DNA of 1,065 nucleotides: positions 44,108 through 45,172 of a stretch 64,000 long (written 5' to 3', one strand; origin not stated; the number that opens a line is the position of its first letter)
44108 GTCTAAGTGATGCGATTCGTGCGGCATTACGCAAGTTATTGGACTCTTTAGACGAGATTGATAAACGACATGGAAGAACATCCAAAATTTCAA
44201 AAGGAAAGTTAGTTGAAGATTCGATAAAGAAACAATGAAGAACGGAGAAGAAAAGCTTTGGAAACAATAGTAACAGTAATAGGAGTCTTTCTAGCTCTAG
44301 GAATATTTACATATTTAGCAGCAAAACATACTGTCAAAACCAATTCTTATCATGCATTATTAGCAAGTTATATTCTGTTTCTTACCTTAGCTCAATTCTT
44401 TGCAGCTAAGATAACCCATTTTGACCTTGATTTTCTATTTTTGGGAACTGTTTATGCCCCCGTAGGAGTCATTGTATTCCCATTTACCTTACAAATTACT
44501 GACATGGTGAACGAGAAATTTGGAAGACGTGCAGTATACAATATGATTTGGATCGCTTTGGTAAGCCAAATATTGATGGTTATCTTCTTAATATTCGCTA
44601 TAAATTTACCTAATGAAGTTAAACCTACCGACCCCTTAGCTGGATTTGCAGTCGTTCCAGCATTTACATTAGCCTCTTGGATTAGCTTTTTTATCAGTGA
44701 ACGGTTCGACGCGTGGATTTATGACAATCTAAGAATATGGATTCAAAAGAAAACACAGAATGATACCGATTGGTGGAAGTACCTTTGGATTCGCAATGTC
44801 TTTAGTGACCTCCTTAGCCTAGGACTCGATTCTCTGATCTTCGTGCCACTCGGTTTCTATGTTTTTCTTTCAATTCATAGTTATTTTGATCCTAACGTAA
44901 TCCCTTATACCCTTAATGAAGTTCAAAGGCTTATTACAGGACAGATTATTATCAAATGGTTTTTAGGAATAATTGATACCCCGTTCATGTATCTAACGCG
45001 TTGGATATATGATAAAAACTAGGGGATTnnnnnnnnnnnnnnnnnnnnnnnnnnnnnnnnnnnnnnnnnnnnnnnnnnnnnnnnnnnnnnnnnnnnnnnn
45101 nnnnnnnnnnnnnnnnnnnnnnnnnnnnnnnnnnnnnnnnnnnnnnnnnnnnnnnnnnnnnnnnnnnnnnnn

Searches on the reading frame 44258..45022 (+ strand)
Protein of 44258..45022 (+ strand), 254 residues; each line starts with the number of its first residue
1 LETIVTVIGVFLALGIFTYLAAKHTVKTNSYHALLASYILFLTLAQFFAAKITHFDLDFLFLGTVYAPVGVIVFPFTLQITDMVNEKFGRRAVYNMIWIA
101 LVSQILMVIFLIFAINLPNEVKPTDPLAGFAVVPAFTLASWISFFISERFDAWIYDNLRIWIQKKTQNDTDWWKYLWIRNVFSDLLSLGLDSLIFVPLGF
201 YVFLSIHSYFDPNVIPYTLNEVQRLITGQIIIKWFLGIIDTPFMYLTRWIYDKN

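Call 14: search_protein_families(library=pfam, proteins=[window:44258-45022:+], max_evalue=0.001)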
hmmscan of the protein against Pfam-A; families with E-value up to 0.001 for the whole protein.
window:44258-45022:+ (254 aa): 1 family
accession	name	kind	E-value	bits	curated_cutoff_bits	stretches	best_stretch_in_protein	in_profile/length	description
PF02592.20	Vut_1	-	1.4e-33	116.9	27.2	1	68-246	1-151/152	Putative vitamin uptake transporter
